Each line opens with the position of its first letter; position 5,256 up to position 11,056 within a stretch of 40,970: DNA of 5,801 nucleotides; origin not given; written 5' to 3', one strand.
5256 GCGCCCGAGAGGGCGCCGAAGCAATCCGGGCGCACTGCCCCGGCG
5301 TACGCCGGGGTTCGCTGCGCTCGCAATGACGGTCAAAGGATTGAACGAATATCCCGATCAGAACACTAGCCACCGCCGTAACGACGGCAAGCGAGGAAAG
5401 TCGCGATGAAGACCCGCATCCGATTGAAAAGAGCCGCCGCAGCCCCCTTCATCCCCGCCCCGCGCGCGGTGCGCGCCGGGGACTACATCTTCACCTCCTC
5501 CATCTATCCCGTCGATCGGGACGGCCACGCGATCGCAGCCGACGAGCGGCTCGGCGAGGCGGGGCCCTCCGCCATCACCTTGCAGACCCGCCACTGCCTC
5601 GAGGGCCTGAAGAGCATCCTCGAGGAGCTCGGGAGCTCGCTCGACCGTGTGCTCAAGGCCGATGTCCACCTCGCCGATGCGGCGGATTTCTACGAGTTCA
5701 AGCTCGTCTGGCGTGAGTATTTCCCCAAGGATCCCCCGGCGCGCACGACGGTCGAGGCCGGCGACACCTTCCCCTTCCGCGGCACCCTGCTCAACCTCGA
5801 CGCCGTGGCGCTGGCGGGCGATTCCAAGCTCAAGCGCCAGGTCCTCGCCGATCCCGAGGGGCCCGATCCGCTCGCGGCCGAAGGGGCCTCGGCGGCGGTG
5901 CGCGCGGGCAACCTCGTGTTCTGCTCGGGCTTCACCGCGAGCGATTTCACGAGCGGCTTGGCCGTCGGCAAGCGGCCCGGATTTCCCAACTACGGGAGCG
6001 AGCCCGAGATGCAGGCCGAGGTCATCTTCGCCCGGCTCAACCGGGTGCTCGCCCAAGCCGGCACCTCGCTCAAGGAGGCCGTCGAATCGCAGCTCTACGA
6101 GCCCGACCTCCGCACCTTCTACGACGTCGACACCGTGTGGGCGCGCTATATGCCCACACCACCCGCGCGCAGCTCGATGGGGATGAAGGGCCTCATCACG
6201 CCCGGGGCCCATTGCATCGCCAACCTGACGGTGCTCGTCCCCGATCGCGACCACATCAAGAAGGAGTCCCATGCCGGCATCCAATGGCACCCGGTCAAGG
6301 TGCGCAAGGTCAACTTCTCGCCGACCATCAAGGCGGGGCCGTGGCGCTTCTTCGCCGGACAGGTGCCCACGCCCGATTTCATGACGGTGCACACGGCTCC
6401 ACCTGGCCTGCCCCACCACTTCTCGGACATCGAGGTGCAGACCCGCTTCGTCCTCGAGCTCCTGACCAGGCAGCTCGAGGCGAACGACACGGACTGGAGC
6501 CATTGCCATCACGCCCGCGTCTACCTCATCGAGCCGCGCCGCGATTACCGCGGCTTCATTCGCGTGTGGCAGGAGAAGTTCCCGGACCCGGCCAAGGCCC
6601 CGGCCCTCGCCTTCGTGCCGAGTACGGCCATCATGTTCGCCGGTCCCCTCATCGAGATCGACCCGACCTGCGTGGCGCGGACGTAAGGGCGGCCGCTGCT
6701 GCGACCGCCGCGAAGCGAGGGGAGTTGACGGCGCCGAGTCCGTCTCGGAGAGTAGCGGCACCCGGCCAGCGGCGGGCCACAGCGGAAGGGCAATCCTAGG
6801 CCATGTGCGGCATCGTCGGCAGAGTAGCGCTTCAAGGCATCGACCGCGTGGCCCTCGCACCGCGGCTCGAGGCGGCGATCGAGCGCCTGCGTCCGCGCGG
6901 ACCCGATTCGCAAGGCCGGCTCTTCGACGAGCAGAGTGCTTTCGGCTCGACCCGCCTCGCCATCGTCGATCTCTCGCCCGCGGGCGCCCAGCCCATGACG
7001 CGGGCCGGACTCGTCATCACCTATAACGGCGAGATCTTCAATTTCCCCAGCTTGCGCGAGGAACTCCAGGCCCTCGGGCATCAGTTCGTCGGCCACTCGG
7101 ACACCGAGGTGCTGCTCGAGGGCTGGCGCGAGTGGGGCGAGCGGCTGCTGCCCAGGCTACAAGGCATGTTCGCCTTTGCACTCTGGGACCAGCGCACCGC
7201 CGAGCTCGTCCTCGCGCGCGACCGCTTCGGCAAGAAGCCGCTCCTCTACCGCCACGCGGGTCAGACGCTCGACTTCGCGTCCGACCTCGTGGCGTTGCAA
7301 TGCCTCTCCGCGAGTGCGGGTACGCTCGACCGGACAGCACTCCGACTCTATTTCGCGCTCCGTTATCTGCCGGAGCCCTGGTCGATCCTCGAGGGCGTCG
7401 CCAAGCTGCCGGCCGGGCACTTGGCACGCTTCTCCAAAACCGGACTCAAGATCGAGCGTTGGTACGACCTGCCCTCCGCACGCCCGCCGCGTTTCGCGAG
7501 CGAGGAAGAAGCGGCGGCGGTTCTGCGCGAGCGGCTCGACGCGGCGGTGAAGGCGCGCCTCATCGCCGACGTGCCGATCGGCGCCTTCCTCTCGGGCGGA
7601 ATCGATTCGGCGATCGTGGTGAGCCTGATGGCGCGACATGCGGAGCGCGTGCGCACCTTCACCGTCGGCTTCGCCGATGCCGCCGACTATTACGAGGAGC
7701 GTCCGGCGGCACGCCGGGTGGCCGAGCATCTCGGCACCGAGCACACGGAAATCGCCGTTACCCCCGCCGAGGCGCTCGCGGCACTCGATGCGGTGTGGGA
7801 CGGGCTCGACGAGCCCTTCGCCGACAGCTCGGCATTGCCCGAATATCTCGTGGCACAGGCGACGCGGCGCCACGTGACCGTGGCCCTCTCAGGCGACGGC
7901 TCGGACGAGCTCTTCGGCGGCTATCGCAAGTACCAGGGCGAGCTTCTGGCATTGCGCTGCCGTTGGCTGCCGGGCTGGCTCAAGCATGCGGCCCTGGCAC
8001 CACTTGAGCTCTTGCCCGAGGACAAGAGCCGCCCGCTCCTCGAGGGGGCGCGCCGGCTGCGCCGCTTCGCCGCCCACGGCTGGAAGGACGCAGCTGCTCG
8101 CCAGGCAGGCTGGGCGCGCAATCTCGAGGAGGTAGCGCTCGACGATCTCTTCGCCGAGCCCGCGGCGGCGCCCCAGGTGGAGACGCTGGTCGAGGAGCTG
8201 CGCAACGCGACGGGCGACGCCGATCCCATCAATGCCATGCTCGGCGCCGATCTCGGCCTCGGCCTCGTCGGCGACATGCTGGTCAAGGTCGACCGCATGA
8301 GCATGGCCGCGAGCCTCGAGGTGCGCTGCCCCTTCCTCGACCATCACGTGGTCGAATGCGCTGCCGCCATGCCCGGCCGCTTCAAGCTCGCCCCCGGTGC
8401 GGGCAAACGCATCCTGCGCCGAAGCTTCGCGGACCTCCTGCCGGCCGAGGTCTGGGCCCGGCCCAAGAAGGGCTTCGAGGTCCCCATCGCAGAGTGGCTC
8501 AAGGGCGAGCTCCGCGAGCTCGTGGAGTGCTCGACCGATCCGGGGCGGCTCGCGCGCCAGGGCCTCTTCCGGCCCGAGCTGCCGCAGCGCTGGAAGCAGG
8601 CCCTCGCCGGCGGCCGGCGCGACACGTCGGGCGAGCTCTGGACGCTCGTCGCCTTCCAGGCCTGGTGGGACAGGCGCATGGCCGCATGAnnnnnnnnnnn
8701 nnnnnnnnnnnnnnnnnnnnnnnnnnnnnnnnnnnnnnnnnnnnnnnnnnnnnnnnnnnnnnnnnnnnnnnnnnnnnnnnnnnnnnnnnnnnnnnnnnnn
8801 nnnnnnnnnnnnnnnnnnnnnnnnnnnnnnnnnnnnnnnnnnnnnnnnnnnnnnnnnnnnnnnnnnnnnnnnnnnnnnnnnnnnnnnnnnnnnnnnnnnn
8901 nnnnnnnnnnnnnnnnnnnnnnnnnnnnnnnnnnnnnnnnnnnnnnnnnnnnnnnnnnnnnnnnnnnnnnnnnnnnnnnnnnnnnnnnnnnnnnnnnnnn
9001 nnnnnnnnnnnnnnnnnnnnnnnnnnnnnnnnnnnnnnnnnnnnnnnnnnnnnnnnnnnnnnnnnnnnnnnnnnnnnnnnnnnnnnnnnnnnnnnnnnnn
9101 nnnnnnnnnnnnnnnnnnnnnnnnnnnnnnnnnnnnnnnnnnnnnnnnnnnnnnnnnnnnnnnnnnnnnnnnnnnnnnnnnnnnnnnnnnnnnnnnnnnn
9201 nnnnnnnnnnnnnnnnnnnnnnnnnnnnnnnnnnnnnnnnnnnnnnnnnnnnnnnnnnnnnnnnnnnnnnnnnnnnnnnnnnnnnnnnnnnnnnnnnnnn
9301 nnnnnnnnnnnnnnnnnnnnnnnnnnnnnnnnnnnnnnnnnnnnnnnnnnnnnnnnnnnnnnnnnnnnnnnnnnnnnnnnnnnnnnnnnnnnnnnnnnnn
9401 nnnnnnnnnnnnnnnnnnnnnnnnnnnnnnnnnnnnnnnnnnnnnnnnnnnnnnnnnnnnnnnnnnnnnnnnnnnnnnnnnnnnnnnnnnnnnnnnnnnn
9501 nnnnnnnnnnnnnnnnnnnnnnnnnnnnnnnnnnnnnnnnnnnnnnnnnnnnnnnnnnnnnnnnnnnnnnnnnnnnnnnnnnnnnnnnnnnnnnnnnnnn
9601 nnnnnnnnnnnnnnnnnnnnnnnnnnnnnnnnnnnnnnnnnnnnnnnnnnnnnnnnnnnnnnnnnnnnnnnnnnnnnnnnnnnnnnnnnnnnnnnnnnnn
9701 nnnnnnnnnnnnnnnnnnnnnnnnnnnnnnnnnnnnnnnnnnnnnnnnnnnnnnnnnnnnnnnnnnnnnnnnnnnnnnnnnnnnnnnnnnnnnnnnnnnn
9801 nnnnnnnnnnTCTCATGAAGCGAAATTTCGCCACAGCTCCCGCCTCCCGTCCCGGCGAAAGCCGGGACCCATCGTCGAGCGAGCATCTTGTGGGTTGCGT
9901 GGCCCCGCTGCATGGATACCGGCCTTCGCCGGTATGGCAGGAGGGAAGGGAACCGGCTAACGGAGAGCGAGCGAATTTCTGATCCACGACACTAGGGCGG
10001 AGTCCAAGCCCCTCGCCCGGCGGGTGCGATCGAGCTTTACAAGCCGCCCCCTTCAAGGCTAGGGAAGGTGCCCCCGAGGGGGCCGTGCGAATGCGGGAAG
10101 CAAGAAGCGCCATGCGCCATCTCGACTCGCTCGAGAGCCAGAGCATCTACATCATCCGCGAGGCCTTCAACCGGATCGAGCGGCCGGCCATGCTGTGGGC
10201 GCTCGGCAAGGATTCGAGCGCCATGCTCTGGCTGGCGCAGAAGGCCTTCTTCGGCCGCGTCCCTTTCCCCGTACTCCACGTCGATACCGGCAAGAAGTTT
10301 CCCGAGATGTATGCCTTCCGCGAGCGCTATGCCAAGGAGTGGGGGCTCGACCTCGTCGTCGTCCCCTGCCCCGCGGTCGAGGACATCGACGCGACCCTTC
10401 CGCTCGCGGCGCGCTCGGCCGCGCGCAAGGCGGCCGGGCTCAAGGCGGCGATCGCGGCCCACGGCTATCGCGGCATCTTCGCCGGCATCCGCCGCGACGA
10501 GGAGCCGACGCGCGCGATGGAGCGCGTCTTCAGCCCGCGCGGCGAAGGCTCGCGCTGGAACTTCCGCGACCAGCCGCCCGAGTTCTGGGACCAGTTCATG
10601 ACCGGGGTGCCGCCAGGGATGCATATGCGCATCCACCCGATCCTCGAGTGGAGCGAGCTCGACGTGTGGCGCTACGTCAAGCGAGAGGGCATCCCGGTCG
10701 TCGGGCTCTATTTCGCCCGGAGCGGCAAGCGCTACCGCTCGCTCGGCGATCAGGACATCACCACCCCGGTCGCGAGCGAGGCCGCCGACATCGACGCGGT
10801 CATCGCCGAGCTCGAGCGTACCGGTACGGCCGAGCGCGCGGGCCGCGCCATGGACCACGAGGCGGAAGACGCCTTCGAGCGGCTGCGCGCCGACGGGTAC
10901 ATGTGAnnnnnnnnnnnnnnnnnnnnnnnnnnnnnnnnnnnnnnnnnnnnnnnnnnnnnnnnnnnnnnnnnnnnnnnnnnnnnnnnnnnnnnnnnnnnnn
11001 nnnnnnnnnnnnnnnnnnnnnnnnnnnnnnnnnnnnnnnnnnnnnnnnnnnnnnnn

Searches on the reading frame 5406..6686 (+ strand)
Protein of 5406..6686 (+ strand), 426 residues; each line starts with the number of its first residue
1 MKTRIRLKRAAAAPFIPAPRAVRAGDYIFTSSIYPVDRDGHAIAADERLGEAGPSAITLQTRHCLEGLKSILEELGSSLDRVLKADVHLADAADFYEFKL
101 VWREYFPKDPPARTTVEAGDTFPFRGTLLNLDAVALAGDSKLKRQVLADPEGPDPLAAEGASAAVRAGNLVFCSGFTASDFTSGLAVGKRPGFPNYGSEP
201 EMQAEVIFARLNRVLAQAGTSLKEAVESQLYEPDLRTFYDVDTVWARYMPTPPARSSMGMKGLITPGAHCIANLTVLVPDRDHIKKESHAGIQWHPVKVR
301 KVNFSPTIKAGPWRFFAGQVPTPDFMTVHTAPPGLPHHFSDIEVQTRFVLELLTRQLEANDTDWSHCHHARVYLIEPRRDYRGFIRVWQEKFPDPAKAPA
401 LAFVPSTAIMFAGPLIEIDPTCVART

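Call 53: search_protein_families(library=pfam, proteins=[window:5406-6686:+], max_evalue=0.00001)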
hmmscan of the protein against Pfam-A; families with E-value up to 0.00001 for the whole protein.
window:5406-6686:+ (426 aa): 1 family
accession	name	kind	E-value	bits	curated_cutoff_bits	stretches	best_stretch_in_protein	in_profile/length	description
PF01042.26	Ribonuc_L-PSP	-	1.6e-37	128.6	27.3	3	20-120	13-106/121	Endoribonuclease L-PSP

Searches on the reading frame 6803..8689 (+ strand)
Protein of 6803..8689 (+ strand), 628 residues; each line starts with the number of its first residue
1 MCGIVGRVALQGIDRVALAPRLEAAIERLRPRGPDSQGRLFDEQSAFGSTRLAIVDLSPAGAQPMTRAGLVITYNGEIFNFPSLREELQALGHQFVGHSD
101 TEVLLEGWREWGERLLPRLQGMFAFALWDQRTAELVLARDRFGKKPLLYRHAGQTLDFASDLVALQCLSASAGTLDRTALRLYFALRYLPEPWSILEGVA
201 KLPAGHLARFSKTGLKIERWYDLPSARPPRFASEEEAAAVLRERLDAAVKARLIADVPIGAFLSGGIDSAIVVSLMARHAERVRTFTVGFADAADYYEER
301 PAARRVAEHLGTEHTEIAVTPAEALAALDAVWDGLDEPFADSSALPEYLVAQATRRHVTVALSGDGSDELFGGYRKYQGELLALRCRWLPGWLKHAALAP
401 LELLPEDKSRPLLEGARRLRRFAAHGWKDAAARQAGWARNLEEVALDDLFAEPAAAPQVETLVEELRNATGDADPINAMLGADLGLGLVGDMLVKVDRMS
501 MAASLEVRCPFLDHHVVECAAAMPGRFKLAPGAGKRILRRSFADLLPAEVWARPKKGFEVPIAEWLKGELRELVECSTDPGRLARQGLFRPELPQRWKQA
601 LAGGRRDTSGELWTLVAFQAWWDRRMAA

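Call 53: search_protein_families(library=pfam, proteins=[window:6803-8689:+], max_evalue=0.00001)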
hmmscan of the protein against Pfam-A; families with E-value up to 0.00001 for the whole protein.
window:6803-8689:+ (628 aa): 3 families
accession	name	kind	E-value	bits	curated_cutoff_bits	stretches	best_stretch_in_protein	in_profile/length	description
PF00733.27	Asn_synthase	-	2.4e-101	340.4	21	1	241-621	2-352/354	Asparagine synthase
PF13522.11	GATase_6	-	5.3e-40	136.9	27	1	34-161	1-130/130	Glutamine amidotransferase domain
PF13537.11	GATase_7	-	1.9e-39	134.9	25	1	50-165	2-121/123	Glutamine amidotransferase domain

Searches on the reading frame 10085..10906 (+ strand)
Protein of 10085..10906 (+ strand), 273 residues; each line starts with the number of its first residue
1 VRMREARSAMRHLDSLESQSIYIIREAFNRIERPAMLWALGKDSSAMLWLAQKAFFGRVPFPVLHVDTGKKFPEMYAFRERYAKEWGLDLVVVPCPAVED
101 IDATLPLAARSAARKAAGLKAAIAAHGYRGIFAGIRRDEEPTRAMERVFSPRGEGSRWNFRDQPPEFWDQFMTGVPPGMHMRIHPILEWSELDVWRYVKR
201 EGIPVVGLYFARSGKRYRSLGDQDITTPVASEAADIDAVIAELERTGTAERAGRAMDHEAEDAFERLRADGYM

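Call 53: search_protein_families(library=pfam, proteins=[window:10085-10906:+], max_evalue=0.00001)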
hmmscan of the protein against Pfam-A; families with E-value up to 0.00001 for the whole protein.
window:10085-10906:+ (273 aa): 1 family
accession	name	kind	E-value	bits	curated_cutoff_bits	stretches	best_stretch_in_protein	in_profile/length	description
PF01507.26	PAPS_reduct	-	5.4e-35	121.4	22.5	1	34-227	2-174/175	Phosphoadenosine phosphosulfate reductase domain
